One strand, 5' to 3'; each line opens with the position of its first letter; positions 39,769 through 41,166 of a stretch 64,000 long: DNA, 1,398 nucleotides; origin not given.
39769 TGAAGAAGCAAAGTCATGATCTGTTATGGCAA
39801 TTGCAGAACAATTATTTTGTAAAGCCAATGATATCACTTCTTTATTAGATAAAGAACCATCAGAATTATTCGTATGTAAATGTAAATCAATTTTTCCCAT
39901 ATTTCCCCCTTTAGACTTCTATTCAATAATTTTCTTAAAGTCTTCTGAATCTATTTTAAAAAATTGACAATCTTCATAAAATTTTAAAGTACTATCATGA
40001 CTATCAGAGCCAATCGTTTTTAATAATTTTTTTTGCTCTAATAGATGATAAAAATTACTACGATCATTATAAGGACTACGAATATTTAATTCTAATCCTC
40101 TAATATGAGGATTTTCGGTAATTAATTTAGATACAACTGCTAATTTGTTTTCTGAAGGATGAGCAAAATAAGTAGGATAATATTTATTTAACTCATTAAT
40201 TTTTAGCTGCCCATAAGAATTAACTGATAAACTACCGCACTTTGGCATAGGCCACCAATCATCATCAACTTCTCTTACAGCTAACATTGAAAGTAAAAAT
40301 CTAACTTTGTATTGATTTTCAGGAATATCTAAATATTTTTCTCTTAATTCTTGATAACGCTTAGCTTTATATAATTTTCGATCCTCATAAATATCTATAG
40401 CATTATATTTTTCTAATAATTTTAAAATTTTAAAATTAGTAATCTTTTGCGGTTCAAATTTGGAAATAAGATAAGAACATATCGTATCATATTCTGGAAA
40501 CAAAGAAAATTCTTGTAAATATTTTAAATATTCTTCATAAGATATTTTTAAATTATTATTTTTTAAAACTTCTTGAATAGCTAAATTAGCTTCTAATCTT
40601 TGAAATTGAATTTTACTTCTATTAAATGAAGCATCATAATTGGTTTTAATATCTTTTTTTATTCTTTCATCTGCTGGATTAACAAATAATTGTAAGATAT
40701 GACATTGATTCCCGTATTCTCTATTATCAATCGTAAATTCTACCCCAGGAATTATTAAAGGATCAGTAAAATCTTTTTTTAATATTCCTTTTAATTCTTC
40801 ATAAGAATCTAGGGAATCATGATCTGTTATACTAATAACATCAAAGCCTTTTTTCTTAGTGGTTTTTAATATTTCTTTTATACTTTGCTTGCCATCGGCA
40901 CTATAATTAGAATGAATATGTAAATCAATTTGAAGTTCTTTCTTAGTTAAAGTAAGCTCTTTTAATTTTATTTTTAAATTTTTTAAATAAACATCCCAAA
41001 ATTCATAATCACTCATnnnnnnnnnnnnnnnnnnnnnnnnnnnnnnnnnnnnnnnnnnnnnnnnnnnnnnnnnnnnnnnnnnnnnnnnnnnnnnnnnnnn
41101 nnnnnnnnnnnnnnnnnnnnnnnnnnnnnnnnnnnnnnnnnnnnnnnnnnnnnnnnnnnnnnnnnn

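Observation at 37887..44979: LysR-headed operon: short phosphoketolase homologue + CxxCxxC protein + two PHP phosphoesterases + GrpB + HAD phosphatase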

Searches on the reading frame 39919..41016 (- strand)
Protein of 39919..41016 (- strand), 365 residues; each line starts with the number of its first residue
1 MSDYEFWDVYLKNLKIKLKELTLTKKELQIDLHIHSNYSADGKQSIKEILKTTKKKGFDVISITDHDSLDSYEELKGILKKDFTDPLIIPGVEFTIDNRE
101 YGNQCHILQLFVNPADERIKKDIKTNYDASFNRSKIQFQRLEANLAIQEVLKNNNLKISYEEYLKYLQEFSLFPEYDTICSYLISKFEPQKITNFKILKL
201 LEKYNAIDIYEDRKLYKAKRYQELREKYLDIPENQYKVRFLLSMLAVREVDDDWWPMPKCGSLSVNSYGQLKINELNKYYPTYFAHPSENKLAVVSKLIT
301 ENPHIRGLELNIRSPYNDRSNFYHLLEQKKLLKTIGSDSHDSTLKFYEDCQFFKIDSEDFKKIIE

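Call 4: search_protein_families(library=pfam, proteins=[window:39919-41016:-], max_evalue=0.01)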
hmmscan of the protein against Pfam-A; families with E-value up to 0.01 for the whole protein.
window:39919-41016:- (365 aa): 2 families
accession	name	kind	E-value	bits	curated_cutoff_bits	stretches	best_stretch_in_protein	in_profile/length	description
PF02811.25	PHP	-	1.2e-11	45.7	26.4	1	31-112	1-80/164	PHP domain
PF14659.12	Phage_int_SAM_3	-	0.0022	18.6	22.6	1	5-34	4-33/58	Phage integrase, N-terminal SAM-like domain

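Call 5: search_protein_families(library=ncbifam, proteins=[window:39919-41016:-], max_evalue=0.01)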
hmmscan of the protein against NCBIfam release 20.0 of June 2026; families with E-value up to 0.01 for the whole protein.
window:39919-41016:- (365 aa): 17 families
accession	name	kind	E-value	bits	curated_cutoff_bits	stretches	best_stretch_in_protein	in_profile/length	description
NF045780.1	TrlF_fam_ATP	equivalog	1.7e-13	50.2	350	1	30-170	8-167/944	TrlF family AAA-like ATPase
NF047791.1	RNaseRnm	equivalog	3.6e-12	46.1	375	1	30-151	3-120/275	RNase RNM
NF038032.1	CehA_McbA_metalo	domain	1.6e-11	44.2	80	1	29-109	4-76/315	CehA/McbA family metallohydrolase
NF041577.1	nside_bi_sphtase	equivalog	5.2e-11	42.2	400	1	28-151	2-119/276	3',5'-nucleoside bisphosphate phosphatase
NF006375.0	PRK08609.1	equivalog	4.6e-08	32.1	426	1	20-67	327-373/571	DNA polymerase/3'-5' exonuclease PolX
TIGR01405.1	polC_Gram_pos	equivalog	3.3e-07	28.4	1043.45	1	15-94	90-168/1211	DNA polymerase III subunit alpha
NF001688.0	PRK00448.1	equivalog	1.8e-06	25.8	873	1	24-94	333-402/1445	PolC-type DNA polymerase III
TIGR01856.1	hisJ_fam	subfamily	2.2e-06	27.6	90.2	1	30-74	1-46/252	histidinol-phosphatase HisJ family protein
TIGR00594.1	polc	superfamily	8.7e-06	24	434.35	1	30-99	2-70/1022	DNA polymerase III subunit alpha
NF004226.0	PRK05673.1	equivalog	9.5e-06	23.7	1002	1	30-100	7-76/1146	DNA polymerase III subunit alpha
NF005928.0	PRK07945.1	equivalog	4.2e-05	23.1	250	1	23-67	93-136/337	PHP domain-containing protein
NF006702.0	PRK09248.1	domain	0.00017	21.2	264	1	27-67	2-42/246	PHP domain-containing protein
NF005298.0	PRK06826.1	equivalog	0.00017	19.4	1260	1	30-69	6-46/1151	DNA polymerase III subunit alpha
NF041661.1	Cycl_ph_dihydrol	equivalog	0.00046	19.6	500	1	31-117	1-84/259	phosphoribosyl 1,2-cyclic phosphate 1,2-diphosphodiesterase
NF004981.0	PRK06361.1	equivalog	0.0014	18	117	1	30-95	2-72/217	histidinol phosphate phosphatase domain-containing protein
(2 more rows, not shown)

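Call 36: search_protein_families(library=padloc, proteins=[window:39919-41016:-], max_evalue=0.001)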
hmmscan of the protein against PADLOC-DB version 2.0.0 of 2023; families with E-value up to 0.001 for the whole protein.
window:39919-41016:- (365 aa): 0 families

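Call 46: search_solved_structures(query=window:39919-41016:-, max_evalue=0.01)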
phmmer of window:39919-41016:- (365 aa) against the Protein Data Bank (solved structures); distinct sequences matched with E-value up to 0.01: 3.
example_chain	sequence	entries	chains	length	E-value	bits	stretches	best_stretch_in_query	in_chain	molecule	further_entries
9etk_A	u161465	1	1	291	0.00027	23.5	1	28-142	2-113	Metal-dependent phosphoesterases (PHP family)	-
3e0f_A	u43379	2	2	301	0.00055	22.4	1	31-146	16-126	Putative Metal-dependent Phosphoesterase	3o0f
9qpc_A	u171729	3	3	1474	0.0084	18.6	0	26-93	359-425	DNA polymerase III PolC-type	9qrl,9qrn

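Call 54: find_homologous_proteins(query=window:39919-41016:-, max_evalue=0.001)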
Query window:39919-41016:- (365 aa): 536 proteins with E <= 0.001 among 7118 candidates; the best 120 are listed.
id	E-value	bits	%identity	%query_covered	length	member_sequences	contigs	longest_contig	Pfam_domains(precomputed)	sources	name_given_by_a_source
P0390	6.8e-238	807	100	100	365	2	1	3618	PF02811.27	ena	-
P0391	3.3e-146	505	64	100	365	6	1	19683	PF02811.27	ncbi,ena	-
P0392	2.4e-145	502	63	99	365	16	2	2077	PF02811.27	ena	-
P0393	6.0e-144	498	62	100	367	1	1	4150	PF02811.27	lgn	-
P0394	6.7e-144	498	63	100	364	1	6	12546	PF02811.27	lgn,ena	-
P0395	6.3e-141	488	62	100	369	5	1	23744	PF02811.27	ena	-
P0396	2.1e-140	486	61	100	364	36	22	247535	PF02811.27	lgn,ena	-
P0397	2.9e-140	486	61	100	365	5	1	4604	PF02811.27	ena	-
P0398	4.8e-140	485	60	100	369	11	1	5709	PF02811.27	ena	-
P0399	5.4e-140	485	61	100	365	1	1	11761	PF02811.27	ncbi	-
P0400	1.5e-139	483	59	100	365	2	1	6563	PF02811.27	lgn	-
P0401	2.4e-139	483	61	100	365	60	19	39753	PF02811.27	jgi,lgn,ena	-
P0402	2.7e-139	482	60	100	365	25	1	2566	PF02811.27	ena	-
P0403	2.7e-139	482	59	100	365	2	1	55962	PF02811.27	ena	-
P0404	2.8e-139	482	60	99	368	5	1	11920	PF02811.27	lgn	-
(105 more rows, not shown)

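Call 66: predict_structure(alignment_id=A2)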
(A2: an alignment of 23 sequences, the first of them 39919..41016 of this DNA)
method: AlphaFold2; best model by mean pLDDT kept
length: 365 residues; sequences in the alignment: 23
mean_pLDDT: 93.6   pTM: 0.85
mean pLDDT of the five models: 93.6, 92.9, 91.8, 90.9, 90.7
residues with pLDDT >= 90: 303; 70-90: 62; 50-70: 0; < 50: 0
segments of 3 or more residues with pLDDT < 50: none
pLDDT, mean of each block of 10 residues (from residue 1): 94 98 98 93 90 96 95 93 94 90 90 97 93 93 97 97 95 90 97 98 96 95 96 95 92 86 84 93 94 95 96 89 96 94 83 97 96
secondary structure, 60 per line:
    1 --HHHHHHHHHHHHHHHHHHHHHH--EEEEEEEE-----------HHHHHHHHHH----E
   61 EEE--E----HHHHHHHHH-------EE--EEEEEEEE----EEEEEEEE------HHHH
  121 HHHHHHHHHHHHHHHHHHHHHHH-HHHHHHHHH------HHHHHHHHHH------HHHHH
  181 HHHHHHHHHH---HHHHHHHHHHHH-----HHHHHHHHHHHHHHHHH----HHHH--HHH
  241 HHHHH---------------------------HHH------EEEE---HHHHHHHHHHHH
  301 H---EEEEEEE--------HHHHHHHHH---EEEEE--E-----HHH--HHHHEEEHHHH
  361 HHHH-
elements in order: H3-24 E27-34 H46-55 E60-63 H71-79 E91-98 E103-110 H117-143 H145-153 H160-169 H176-190 H194-205 H211-227 H232-235 H238-245 E282-285 H289-301 E305-311 H320-328 E332-336 H350-353 E354-356 H357-364
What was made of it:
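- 39919..41016 (-): PHPa: PHP-family metal phosphoesterase (365 aa) with a large helical insertion and a DDDWW motif; start overlaps the PK* stop. AF2 pLDDT 93.6 (call 66).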

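Call 70: fold_search(model_id=the predicted structure, library=pdb)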
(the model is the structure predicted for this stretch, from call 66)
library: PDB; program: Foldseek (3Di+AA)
matches with E <= 10: 431; with E <= 0.001: 22
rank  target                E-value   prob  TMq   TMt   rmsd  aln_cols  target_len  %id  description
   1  9etk                  1.2e-11  1.00  0.48  0.61   8.8       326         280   16  Crystal structure of Vibrio cholerae RNase AM (released 2024-09-11)
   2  3o0f                  9.4e-10  1.00  0.46  0.57  11.8       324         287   17  Crystal structure of a putative metal-dependent phosphoesterase (BAD_1165) from bifidobacterium adolescentis atcc 15703  (released 2010-08-25)
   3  3e0f                  2.2e-09  1.00  0.46  0.56   6.6       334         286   16  Crystal structure of a putative metal-dependent phosphoesterase (bad_1165) from bifidobacterium adolescentis atcc 15703  (released 2008-09-02)
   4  2yb1                  1.8e-08  1.00  0.45  0.57  10.9       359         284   15  Structure of an amidohydrolase from Chromobacterium violaceum (EFI target EFI-500202) with bound Mn, AMP and phosphate. (released 2011-03-16)
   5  7ug9                  6.9e-08  1.00  0.36  0.62   9.3       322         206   12  Crystal structure of RNase AM PHP domain (released 2022-08-31)
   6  2hnh                  6.6e-05  1.00  0.34  0.15   9.8       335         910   13  Crystal structure of the catalytic alpha subunit of E. coli replicative DNA polymerase III (released 2006-09-19)
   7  2anu_A                7.8e-05  1.00  0.20  0.31   5.5       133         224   25  Crystal structure of Predicted metal-dependent phosphoesterase (PHP family) (tm0559) from THERMOTOGA MARITIMA at 2.40  (released 2005-10-18)
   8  2anu_D                7.8e-05  1.00  0.20  0.31   5.5       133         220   25  Crystal structure of Predicted metal-dependent phosphoesterase (PHP family) (tm0559) from THERMOTOGA MARITIMA at 2.40  (released 2005-10-18)
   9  2anu_F                1.1e-04  1.00  0.20  0.30   5.7       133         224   25  Crystal structure of Predicted metal-dependent phosphoesterase (PHP family) (tm0559) from THERMOTOGA MARITIMA at 2.40  (released 2005-10-18)
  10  5fkw_A                1.1e-04  1.00  0.32  0.14  10.3       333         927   12  cryo-EM structure of the E. coli replicative DNA polymerase complex bound to DNA (DNA polymerase III alpha, beta, epsi (released 2015-11-25)
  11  2anu_C                1.1e-04  1.00  0.20  0.31   5.5       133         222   25  Crystal structure of Predicted metal-dependent phosphoesterase (PHP family) (tm0559) from THERMOTOGA MARITIMA at 2.40  (released 2005-10-18)
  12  2anu_B                1.2e-04  1.00  0.20  0.31   5.5       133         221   25  Crystal structure of Predicted metal-dependent phosphoesterase (PHP family) (tm0559) from THERMOTOGA MARITIMA at 2.40  (released 2005-10-18)
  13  5fkv_A                2.0e-04  1.00  0.33  0.12  10.0       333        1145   13  cryo-EM structure of the E. coli replicative DNA polymerase complex bound to DNA (DNA polymerase III alpha, beta, epsi (released 2015-11-25)
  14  4jom                  2.1e-04  1.00  0.33  0.14  10.4       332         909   13  Structure of E. coli Pol III 3mPHP mutant (released 2013-05-29)
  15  2anu_E                2.2e-04  1.00  0.20  0.31   5.5       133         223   25  Crystal structure of Predicted metal-dependent phosphoesterase (PHP family) (tm0559) from THERMOTOGA MARITIMA at 2.40  (released 2005-10-18)
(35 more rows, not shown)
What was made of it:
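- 39919..41016 (-): Foldseek best hits are RNase AM 9etk (E 1.2e-11), BAD_1165 and Cv1693 2yb1 (call 70).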
